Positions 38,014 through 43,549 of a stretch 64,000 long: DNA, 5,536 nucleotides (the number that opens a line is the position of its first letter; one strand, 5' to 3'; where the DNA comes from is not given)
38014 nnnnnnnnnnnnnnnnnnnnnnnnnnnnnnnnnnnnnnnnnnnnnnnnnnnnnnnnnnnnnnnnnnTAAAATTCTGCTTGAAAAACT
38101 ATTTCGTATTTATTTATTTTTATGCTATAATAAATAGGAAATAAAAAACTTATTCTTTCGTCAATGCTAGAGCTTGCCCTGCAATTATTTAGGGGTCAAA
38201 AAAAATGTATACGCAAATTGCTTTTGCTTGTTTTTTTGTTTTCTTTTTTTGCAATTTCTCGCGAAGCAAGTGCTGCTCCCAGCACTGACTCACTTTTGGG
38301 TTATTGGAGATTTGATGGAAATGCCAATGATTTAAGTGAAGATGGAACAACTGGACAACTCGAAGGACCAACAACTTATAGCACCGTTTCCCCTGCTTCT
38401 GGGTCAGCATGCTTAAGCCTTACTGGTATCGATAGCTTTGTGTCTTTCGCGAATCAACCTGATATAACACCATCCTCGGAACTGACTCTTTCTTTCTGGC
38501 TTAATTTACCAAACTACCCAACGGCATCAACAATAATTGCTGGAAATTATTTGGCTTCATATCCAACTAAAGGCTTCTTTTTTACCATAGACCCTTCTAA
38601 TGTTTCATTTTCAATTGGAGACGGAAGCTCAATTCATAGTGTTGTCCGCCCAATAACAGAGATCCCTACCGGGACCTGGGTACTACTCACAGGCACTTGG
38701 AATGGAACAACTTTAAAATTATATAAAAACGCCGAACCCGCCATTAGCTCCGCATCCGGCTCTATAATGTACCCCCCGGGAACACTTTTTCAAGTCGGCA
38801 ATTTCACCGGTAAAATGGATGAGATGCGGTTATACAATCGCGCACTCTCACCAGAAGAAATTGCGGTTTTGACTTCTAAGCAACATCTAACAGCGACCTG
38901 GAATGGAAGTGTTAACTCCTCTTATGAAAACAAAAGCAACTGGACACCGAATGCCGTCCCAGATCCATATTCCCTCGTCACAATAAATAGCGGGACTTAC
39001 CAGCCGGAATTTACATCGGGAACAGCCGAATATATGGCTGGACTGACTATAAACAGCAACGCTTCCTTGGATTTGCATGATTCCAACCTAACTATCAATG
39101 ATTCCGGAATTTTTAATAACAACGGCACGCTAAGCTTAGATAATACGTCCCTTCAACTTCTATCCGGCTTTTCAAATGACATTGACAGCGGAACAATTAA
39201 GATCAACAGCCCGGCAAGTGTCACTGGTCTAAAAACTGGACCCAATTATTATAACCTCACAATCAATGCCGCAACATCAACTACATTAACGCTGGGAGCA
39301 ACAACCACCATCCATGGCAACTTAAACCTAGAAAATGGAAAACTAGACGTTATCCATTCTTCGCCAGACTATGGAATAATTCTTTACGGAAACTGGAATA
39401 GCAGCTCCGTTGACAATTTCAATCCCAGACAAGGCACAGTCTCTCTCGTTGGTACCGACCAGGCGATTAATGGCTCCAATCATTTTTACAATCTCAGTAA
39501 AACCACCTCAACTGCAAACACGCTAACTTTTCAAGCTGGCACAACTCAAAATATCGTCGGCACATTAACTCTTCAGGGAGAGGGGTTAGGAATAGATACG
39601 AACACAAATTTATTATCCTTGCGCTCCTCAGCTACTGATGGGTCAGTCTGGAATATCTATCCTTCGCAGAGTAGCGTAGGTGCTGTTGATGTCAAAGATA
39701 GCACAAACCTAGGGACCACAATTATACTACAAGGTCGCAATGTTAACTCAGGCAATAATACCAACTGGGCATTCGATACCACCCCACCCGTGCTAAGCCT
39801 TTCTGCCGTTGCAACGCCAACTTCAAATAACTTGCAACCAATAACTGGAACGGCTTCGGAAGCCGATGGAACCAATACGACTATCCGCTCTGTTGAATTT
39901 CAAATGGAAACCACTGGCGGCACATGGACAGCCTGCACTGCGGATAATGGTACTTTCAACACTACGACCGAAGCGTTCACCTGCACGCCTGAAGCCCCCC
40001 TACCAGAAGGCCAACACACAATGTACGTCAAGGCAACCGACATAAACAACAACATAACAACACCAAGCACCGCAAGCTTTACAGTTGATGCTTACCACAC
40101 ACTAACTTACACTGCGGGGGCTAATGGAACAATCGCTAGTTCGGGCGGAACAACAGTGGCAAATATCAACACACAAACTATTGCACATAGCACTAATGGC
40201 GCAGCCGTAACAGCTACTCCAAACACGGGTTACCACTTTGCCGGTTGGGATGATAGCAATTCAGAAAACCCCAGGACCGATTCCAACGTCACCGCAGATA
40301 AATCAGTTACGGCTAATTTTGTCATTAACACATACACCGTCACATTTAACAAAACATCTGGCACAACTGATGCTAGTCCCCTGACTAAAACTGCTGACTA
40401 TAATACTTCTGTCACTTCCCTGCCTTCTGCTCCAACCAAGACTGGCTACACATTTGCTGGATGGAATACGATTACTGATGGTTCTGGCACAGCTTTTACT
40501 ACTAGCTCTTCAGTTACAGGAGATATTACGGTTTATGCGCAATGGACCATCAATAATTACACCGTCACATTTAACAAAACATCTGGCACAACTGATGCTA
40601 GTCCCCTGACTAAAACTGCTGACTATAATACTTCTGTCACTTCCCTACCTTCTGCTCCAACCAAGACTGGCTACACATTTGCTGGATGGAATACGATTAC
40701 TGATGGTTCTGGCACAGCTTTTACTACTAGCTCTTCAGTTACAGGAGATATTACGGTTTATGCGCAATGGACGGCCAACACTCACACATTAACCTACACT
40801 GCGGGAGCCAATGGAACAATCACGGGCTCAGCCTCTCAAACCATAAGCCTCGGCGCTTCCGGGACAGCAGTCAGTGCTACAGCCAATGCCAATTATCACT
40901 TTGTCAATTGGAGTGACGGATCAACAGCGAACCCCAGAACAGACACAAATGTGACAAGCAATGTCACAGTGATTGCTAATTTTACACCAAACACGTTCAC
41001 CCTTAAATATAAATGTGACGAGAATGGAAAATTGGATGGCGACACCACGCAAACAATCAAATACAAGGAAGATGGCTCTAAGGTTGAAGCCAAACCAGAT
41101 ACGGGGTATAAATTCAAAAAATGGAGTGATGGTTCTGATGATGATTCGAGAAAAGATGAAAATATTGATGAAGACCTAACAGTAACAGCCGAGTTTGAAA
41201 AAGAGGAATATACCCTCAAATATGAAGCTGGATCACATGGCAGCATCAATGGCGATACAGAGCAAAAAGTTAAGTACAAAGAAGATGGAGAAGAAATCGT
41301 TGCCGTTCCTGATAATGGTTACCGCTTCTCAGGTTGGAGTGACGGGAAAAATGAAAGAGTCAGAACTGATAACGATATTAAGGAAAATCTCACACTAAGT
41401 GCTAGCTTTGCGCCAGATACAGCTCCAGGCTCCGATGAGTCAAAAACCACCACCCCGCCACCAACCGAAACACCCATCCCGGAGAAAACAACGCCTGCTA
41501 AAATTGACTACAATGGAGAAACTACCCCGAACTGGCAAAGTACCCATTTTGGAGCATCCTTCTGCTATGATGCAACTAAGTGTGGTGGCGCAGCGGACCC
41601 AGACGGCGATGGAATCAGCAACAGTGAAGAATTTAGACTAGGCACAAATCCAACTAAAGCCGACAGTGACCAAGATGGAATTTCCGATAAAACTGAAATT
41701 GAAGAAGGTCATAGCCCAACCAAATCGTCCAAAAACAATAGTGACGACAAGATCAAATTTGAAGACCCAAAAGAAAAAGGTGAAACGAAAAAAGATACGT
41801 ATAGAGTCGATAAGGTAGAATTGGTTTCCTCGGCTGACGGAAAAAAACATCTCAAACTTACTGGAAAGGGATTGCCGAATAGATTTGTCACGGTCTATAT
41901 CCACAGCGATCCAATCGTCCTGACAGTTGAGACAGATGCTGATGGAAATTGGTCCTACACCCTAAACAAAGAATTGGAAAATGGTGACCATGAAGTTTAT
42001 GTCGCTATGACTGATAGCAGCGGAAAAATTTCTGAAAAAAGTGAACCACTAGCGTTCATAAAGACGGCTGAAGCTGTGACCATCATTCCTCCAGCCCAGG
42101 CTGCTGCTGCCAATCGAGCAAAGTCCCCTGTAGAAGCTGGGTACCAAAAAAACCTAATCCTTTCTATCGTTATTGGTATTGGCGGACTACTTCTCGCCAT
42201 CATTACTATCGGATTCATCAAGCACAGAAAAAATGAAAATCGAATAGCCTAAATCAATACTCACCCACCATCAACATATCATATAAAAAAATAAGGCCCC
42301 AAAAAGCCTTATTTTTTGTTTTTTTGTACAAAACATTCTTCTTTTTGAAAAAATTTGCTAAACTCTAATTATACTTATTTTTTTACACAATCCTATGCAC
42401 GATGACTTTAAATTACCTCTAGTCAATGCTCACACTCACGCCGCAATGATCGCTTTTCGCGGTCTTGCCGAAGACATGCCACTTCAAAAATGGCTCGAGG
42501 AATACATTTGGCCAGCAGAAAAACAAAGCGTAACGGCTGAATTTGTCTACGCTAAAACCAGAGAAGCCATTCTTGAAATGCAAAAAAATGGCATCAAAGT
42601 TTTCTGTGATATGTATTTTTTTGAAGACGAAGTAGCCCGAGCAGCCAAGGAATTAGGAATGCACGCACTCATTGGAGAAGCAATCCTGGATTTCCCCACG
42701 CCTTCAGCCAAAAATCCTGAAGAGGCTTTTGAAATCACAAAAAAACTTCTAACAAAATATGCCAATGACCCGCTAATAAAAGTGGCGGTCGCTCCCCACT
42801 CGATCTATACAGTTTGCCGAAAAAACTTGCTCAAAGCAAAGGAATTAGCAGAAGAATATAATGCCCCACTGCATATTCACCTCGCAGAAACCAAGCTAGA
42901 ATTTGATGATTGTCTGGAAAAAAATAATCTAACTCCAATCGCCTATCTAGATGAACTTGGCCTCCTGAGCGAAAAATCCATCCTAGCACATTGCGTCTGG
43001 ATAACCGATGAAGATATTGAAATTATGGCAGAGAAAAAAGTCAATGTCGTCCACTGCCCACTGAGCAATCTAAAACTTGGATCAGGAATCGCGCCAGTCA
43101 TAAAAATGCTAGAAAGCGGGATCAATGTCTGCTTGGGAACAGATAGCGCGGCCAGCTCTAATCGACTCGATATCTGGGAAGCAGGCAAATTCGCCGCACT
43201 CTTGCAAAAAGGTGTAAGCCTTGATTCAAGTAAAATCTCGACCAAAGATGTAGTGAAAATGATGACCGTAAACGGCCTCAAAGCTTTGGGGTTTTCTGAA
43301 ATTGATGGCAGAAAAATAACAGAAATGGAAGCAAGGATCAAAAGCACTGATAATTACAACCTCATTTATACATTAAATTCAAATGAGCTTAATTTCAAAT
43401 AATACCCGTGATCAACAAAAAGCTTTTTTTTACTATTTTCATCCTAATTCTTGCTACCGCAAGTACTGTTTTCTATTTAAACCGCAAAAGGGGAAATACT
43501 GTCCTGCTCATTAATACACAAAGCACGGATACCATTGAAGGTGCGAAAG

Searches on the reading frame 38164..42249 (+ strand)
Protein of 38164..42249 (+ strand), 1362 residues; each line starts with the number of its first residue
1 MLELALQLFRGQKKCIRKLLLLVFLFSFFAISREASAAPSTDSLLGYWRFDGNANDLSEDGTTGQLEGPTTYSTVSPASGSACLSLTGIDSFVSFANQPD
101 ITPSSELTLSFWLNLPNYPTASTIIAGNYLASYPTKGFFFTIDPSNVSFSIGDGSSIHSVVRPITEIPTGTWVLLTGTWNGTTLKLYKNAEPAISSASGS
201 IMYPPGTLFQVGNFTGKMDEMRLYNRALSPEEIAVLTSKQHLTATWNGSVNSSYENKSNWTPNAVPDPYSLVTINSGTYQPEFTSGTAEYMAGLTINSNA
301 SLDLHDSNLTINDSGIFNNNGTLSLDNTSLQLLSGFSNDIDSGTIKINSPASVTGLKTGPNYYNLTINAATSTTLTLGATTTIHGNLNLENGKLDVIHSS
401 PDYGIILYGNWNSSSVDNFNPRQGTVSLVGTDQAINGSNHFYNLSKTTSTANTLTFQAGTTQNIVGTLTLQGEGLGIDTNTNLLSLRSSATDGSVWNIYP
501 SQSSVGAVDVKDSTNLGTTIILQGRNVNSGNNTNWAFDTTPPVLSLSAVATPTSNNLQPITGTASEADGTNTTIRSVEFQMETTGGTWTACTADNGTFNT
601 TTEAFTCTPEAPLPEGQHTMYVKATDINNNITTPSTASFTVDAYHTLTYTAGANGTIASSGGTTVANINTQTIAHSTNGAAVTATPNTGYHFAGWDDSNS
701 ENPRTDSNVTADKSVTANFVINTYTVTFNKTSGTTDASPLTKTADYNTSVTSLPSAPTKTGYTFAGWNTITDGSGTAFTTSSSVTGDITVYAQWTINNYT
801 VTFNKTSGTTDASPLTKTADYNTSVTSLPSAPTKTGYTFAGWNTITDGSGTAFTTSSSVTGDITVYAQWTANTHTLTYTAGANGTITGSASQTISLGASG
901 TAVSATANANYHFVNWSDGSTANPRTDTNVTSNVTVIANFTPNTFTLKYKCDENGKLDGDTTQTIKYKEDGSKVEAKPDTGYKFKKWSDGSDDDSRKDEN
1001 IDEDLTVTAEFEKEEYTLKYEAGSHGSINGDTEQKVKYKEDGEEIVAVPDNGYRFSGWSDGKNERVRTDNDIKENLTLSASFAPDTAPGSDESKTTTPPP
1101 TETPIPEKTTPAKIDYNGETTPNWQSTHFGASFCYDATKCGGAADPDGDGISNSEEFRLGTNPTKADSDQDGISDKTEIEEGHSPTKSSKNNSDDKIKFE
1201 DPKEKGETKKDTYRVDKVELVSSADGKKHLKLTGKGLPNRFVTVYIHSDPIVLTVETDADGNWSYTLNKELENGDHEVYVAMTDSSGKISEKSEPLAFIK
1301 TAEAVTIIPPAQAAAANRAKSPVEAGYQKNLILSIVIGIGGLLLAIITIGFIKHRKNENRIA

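Call 37: search_protein_families(library=pfam, proteins=[window:38164-42249:+], max_evalue=0.001)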
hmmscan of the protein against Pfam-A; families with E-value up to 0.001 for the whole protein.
window:38164-42249:+ (1362 aa): 6 families
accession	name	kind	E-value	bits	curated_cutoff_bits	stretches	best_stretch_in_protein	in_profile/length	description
PF09479.16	Flg_new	-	1.1e-42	144.4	27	3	724-793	1-65/65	Listeria-Bacteroides repeat domain (List_Bact_rpt)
PF18998.6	Flg_new_2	-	1.1e-38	131.5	23.6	4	874-943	1-72/73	Divergent InlB B-repeat domain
PF13385.13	Laminin_G_3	-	4.1e-20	72.9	27.6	1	90-234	4-151/151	Concanavalin A-like lectin/glucanases superfamily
PF19077.6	Big_13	-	4.9e-13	49.9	27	2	1228-1297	27-97/102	Bacterial Ig-like domain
PF18884.5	TSP3_bac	-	1.1e-07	32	25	1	1145-1166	1-22/22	Bacterial TSP3 repeat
PF17936.7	Big_6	-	3.7e-05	24.3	27.6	1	1228-1293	13-77/83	Bacterial Ig domain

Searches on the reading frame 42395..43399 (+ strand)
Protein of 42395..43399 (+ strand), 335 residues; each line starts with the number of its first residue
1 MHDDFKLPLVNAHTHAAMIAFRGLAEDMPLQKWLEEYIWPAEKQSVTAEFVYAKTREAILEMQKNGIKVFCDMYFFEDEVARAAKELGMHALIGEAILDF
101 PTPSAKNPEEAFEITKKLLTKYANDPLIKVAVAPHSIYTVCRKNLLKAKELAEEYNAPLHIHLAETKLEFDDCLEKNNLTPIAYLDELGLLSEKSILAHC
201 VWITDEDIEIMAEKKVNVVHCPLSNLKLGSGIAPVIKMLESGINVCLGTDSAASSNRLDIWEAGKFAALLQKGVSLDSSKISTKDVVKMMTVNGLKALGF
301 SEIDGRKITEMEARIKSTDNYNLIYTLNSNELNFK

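Call 37: search_protein_families(library=pfam, proteins=[window:42395-43399:+], max_evalue=0.001)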
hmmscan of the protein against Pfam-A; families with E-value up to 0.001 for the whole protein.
window:42395-43399:+ (335 aa): 2 families
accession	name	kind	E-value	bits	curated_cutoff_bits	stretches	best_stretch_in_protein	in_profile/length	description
PF01979.26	Amidohydro_1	-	1e-57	196.4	25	1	9-301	6-301/345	Amidohydrolase family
PF07969.17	Amidohydro_3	-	4.9e-07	30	29.7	1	147-303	266-429/472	Amidohydrolase family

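Call 39: search_protein_families(library=ncbifam, proteins=[window:42395-43399:+], max_evalue=0.00001)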
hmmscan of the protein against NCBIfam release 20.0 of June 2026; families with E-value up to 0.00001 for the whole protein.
window:42395-43399:+ (335 aa): 24 families
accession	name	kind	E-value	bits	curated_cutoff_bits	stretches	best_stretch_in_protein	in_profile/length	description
NF006549.0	PRK09045.1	equivalog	8.8e-106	354.2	540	1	9-302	69-362/444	TRZ/ATZ family hydrolase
NF004701.0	PRK06038.1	equivalog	5e-93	312.2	609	1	9-300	59-349/432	N-ethylammeline chlorohydrolase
NF006252.0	PRK08393.1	equivalog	3e-85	286.8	617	1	9-300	56-346/424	N-ethylammeline chlorohydrolase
NF004995.0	PRK06380.1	subfamily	1.8e-70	238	567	1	9-300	56-344/418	metal-dependent hydrolase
NF005211.0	PRK06687.1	equivalog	1.1e-68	231.9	703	1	9-302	60-355/419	TRZ/ATZ family protein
NF005557.0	PRK07228.1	equivalog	3.8e-68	230.2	522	1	9-302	58-358/445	5'-deoxyadenosine deaminase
NF012037.0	PRK15493.1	equivalog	6.4e-58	196.6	779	1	8-299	59-353/435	bifunctional S-methyl-5'-thioadenosine deaminase/S-adenosylhomocysteine deaminase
NF006055.0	PRK08203.1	equivalog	9e-48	162.9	532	1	9-303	64-376/455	8-oxoguanine deaminase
TIGR02967.1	guan_deamin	equivalog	6.6e-44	150.5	375.4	1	9-302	47-344/401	guanine deaminase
NF006681.0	PRK09229.1-2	equivalog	1.9e-36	125.8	362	1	113-302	185-371/451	formimidoylglutamate deiminase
NF009059.0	PRK12393.1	equivalog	4.1e-35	121.4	543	1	9-304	64-381/460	amidohydrolase family protein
NF005540.0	PRK07203.1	equivalog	2.2e-33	115.6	444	1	9-296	61-353/444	putative aminohydrolase SsnA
NF006679.0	PRK09228.1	subfamily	2.9e-32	112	351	1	27-305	89-372/433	guanine deaminase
TIGR03314.1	Se_ssnA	subfamily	6.6e-31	107.6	455.5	1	9-296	60-352/441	putative selenium metabolism protein SsnA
TIGR02022.1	hutF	equivalog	1.3e-27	96.6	413.05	1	112-299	185-375/455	formimidoylglutamate deiminase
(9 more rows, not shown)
